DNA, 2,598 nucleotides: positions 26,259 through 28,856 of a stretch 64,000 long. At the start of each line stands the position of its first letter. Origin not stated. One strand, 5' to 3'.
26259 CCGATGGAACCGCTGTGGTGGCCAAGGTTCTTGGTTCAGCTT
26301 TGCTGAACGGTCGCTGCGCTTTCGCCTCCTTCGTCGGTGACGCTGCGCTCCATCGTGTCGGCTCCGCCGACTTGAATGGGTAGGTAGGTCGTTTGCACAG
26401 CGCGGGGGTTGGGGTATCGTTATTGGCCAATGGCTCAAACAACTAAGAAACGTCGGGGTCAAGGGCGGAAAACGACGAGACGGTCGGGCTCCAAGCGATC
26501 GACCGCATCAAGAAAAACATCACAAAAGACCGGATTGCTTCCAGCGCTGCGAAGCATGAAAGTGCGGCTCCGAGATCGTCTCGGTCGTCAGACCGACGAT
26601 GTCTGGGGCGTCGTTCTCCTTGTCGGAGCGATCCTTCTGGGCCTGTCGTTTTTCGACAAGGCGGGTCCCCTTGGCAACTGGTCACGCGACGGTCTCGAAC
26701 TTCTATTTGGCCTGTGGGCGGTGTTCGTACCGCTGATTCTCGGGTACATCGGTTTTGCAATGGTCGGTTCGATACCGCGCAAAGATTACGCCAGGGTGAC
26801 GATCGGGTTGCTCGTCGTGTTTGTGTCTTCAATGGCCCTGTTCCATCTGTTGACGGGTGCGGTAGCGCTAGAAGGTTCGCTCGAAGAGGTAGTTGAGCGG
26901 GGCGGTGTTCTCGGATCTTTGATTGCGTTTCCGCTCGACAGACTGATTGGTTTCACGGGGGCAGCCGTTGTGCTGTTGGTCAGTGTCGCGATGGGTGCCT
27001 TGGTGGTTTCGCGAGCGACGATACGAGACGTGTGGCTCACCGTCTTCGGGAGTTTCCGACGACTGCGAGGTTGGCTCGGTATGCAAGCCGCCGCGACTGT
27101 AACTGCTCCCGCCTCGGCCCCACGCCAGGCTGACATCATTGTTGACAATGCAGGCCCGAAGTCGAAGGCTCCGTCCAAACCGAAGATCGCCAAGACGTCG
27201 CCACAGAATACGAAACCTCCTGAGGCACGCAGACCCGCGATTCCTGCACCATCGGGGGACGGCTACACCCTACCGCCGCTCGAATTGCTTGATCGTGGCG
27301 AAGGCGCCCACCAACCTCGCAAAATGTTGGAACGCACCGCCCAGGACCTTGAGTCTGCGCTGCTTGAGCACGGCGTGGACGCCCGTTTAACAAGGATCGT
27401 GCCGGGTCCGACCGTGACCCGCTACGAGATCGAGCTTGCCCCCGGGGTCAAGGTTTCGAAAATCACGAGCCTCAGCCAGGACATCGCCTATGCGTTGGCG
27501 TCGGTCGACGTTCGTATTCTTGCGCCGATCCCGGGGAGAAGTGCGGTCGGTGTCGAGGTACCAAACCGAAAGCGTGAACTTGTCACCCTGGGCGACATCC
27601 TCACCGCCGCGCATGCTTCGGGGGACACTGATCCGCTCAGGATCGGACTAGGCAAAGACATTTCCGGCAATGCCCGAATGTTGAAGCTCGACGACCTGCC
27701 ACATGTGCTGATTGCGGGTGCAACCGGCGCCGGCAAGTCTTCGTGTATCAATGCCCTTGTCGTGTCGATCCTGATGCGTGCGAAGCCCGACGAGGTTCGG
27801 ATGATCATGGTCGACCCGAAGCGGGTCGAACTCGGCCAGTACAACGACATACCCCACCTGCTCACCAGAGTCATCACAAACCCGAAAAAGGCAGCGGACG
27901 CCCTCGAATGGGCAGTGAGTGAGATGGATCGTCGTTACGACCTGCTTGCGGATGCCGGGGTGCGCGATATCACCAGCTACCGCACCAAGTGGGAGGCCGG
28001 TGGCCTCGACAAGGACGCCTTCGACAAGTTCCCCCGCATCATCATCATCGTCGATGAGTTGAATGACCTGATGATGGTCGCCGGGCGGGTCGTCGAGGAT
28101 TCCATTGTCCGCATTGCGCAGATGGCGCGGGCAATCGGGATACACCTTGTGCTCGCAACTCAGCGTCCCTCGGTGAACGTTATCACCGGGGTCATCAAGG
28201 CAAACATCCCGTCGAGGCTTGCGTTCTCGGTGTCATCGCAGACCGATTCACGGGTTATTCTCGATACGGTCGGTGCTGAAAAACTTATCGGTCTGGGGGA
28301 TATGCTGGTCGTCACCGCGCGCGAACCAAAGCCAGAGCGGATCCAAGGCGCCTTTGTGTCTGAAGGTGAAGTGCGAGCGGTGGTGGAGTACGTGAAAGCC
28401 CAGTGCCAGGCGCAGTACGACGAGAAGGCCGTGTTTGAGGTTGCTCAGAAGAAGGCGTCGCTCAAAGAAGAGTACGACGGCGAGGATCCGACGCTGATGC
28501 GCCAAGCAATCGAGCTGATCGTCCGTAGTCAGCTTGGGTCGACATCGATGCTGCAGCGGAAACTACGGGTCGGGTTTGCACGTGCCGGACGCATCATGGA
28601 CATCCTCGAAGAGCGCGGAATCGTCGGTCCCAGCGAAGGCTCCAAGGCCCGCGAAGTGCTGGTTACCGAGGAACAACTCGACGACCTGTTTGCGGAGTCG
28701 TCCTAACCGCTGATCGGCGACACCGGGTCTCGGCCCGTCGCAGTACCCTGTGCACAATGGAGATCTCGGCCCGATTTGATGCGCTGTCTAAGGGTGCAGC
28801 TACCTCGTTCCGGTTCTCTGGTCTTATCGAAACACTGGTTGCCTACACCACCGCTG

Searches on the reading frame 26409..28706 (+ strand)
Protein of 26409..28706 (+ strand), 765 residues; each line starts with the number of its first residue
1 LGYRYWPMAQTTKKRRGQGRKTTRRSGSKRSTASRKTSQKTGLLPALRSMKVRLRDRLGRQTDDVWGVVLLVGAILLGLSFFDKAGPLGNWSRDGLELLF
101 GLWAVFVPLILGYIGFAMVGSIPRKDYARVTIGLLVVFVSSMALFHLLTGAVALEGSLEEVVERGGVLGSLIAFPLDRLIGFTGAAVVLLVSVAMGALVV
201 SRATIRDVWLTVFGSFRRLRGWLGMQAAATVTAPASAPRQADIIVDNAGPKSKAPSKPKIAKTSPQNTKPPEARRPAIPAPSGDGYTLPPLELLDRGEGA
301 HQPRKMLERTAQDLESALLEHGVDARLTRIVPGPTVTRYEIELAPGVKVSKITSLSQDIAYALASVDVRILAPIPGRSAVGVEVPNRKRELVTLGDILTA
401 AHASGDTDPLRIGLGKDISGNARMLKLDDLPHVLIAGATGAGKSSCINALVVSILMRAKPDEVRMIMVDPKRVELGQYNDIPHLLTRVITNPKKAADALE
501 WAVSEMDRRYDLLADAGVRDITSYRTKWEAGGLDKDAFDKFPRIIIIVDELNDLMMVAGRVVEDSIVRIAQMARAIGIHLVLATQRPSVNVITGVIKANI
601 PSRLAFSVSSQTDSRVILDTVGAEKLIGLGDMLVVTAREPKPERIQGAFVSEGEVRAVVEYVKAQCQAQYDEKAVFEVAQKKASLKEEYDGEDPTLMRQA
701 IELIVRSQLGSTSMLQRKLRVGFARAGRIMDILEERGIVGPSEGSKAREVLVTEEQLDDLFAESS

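Call 16: search_protein_families(library=pfam, proteins=[window:26409-28706:+], max_evalue=0.001)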
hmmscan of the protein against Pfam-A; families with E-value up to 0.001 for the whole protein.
window:26409-28706:+ (765 aa): 6 families
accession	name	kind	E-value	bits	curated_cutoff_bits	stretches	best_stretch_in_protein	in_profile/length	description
PF01580.24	FtsK_SpoIIIE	-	3.8e-60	203.5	24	1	396-589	4-221/221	FtsK/SpoIIIE family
PF17854.6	FtsK_alpha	-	1.5e-29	102.6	22.9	1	288-386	1-101/101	FtsK alpha domain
PF09397.16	FtsK_gamma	-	8.8e-25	86.7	30.6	1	695-753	5-63/63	Ftsk gamma domain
PF13491.11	FtsK_4TM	-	6e-11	42.7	23.1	1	85-206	47-164/171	4TM region of DNA translocase FtsK/SpoIIIE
PF12846.13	AAA_10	-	0.0002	21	27.5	0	431-478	22-64/362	AAA-like domain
PF20703.3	nSTAND1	-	0.00066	19.8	27.1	0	427-558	30-131/379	Novel STAND NTPase 1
